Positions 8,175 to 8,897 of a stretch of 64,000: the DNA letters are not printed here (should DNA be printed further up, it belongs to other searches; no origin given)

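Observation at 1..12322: Candidate uncharacterised signalling system: PAS-rich sigma-54 activator + coupled STAS-like protein pairs + PAS protein + two orphan soluble PAS kinases, with no receiver domain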

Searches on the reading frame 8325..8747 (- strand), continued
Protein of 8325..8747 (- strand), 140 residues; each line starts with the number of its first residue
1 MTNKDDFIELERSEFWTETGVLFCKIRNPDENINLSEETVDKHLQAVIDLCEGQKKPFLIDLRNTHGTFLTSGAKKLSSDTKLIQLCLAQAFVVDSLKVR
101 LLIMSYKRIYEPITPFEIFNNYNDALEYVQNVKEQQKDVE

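Call 49: search_protein_families(library=ncbifam, proteins=[window:8325-8747:-], max_evalue=0.01)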
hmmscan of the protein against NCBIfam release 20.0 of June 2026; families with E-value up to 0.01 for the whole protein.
window:8325-8747:- (140 aa): 0 families

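Call 67: list_cluster_members(proteins=[P0132, P0134, P0118, P0086, P0097, P0101, P0137, P0076, P0151, P0094])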
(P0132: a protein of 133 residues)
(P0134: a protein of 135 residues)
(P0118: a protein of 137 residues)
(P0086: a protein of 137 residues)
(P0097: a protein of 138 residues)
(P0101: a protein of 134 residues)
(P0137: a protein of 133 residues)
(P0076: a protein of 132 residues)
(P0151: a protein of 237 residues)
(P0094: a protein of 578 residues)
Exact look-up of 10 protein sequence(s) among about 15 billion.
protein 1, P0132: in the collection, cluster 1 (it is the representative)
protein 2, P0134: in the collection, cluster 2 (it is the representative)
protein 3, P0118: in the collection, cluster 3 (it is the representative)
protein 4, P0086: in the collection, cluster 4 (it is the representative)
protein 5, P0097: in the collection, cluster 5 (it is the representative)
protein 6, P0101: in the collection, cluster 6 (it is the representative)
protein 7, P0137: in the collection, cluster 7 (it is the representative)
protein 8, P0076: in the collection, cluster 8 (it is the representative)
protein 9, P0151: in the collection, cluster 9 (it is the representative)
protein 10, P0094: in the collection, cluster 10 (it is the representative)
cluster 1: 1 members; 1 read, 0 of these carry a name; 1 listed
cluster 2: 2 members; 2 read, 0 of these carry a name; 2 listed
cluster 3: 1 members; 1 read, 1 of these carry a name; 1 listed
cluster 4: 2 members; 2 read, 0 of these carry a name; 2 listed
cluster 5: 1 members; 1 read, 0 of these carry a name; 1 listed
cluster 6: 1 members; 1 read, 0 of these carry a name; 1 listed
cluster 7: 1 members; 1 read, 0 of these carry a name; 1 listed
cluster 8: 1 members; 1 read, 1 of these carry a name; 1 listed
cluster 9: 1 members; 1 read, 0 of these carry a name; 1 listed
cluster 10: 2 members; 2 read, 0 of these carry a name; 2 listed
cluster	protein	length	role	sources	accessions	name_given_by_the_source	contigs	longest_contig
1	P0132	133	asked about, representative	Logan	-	-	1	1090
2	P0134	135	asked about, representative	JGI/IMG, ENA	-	-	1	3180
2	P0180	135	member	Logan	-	-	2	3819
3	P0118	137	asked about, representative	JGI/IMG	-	hypothetical protein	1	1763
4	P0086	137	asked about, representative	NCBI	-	-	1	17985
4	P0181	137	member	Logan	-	-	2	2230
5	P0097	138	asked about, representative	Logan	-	-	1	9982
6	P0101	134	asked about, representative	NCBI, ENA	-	-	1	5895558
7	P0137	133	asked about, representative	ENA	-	-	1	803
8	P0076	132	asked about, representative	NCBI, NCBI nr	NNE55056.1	MAG: hypothetical protein HKN32_03475 [Flavobacteriales bacterium] | hypothetical protein [Flavobacteriales bacterium]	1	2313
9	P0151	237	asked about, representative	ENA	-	-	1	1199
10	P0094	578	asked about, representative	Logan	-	-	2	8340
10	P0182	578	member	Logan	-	-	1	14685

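Call 68: find_encoding_contigs(protein=P0101, flank=8000, max_places=2)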
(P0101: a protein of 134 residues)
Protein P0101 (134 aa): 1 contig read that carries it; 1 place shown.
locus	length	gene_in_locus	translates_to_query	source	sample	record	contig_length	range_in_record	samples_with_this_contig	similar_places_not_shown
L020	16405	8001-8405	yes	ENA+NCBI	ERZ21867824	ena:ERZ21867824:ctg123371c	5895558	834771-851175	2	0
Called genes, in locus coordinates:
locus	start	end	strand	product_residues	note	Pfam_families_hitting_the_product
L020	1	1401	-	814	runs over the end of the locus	PF01588:tRNA_bind, PF03483:B3_4, PF03484:B5, PF17759:tRNA_synthFbeta, PF03147:FDX-ACB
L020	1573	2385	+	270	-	PF20240:DUF6597, PF00165:HTH_AraC (faint), PF12833:HTH_18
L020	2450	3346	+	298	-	PF12895:ANAPC3 (faint), PF00515:TPR_1 (faint), PF07719:TPR_2 (faint), PF13432:TPR_16 (weak), PF14559:TPR_19 (faint)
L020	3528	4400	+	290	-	PF09423:PhoD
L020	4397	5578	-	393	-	PF01510:Amidase_2, PF01471:PG_binding_1 (faint)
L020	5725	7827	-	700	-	PF17191:RecG_wedge, PF01336:tRNA_anti-codon, PF00270:DEAD, PF04851:ResIII, PF00271:Helicase_C, PF19833:RecG_dom3_C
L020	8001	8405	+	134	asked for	PF25056:DUF7793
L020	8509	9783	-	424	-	PF00364:Biotin_lipoyl, PF02817:E3_binding, PF00198:2-oxoacid_dh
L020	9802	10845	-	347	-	PF00676:E1_dh, PF02775:TPP_enzyme_C, PF13292:DXP_synthase_N (weak), PF00456:Transketolase_N (weak)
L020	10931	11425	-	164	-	PF08211:dCMP_cyt_deam_2, PF00383:dCMP_cyt_deam_1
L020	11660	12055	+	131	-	-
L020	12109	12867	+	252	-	PF09359:VTC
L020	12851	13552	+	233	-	PF16316:DUF4956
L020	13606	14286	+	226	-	PF10677:DUF2490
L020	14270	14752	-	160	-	PF02542:YgbB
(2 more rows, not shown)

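Call 69: find_encoding_contigs(protein=P0086, flank=8000, max_places=2)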
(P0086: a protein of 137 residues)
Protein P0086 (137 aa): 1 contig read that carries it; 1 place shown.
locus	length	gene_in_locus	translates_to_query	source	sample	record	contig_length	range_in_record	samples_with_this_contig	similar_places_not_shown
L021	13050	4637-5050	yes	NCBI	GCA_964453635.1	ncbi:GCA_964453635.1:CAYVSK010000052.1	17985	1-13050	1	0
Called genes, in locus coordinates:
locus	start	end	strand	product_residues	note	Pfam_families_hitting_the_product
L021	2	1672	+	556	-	?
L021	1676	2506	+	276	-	PF20434:BD-FAE (faint), PF00561:Abhydrolase_1, PF12146:Hydrolase_4, PF12697:Abhydrolase_6 (faint)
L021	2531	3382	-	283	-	PF00682:HMGL-like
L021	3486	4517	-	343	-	PF01180:DHO_dh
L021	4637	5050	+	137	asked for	PF25056:DUF7793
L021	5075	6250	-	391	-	PF13414:TPR_11, PF12569:NatA_aux_su (weak), PF13424:TPR_12 (weak), PF00515:TPR_1 (weak), PF13181:TPR_8 (weak), PF00515:TPR_1 (weak), PF13424:TPR_12 (weak), PF00515:TPR_1, +18 more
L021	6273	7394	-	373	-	PF00154:RecA_N, PF06745:ATPase (weak), PF21096:RecA_C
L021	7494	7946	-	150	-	PF00578:AhpC-TSA, PF08534:Redoxin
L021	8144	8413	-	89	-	PF09360:zf-CDGSH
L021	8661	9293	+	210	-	PF00730:HhH-GPD, PF00633:HHH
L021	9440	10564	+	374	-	PF16148:DUF4856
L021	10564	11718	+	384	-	PF09375:Peptidase_M75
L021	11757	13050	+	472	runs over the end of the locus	-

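Call 70: find_encoding_contigs(protein=P0182, flank=8000, max_places=2)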
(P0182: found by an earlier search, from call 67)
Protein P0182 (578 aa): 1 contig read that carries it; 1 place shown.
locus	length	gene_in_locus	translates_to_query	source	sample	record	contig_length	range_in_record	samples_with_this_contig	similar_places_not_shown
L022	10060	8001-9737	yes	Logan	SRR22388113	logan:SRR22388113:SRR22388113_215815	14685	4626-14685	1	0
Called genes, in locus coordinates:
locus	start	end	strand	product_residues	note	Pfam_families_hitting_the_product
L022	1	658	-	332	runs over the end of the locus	PF00571:CBS (faint), PF02518:HATPase_c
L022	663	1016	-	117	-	-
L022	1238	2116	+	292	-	PF25056:DUF7793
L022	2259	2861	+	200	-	-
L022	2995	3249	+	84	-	-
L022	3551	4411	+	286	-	PF25056:DUF7793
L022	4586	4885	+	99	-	-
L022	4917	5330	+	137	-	PF25056:DUF7793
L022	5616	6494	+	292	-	PF25056:DUF7793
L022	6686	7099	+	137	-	PF25056:DUF7793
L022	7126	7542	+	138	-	PF25056:DUF7793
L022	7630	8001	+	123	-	PF25056:DUF7793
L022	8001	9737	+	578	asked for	PF25056:DUF7793, PF11964:SpoIIAA-like (faint), PF25056:DUF7793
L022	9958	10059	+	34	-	?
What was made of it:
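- A tandem relative has a faint PF11964 SpoIIAA-like hit (call 70).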

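Call 71: find_encoding_contigs(protein=P0097, flank=8000, max_places=2)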
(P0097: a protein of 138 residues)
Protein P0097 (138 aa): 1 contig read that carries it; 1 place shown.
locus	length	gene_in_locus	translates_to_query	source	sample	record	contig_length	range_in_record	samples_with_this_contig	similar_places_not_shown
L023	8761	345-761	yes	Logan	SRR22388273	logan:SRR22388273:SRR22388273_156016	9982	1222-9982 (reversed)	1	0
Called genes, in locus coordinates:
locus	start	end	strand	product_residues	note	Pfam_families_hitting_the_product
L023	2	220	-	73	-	?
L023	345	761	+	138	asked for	PF25056:DUF7793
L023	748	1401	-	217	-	PF00005:ABC_tran, PF13304:AAA_21 (faint)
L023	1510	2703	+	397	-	PF08442:ATP-grasp_2, PF24948:Citrate_synth_N, PF00549:Ligase_CoA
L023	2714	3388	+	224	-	PF01694:Rhomboid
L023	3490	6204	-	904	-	PF19838:LptD_2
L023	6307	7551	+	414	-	PF01520:Amidase_3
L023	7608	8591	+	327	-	PF28542:DUF8434, PF02470:MlaD, PF28544:Helical_needle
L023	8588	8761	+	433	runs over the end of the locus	PF12838:Fer4_7 (faint), PF00037:Fer4 (faint), PF12797:Fer4_2 (weak), PF13183:Fer4_8, PF13237:Fer4_10, PF13187:Fer4_9, PF13484:Fer4_16 (weak)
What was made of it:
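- More distant DUF7793 genes stand alone next to housekeeping genes (calls 68, 69, 71). Distant DUF7793 genes are solitary and sit next to housekeeping genes (calls 68, 69, 71).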

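Call 79: predict_structure(alignment_id=A6)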
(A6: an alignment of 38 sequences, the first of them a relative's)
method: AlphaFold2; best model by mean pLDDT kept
length: 276 residues; sequences in the alignment: 38
mean_pLDDT: 76.3   pTM: 0.53
mean pLDDT of the five models: 76.3, 75.4, 74.2, 73.9, 73.2
residues with pLDDT >= 90: 107; 70-90: 87; 50-70: 26; < 50: 56
segments of 3 or more residues with pLDDT < 50: 75-90, 100-116, 122-138
pLDDT, mean of each block of 10 residues (from residue 1): 79 88 81 79 80 80 61 49 36 52 36 47 43 43 91 96 93 94 93 96 91 83 88 94 88 96 97 85
secondary structure, 60 per line:
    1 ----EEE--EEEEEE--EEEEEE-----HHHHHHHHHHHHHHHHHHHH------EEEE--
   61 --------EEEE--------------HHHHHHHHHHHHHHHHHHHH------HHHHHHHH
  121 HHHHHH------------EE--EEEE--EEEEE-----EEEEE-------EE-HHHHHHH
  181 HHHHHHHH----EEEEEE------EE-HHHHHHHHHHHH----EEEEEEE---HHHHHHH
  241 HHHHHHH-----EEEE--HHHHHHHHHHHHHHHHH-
elements in order: E5-7 E10-15 E18-23 H29-48 E55-58 E69-72 H87-106 H113-126 E143-146 E149-153 E159-163 H174-188 E193-198 H208-219 E224-230 H234-247 E253-256 H259-275
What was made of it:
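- The AF2 run on the natural A-B fusion gave no usable interface (pTM 0.53, call 79).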
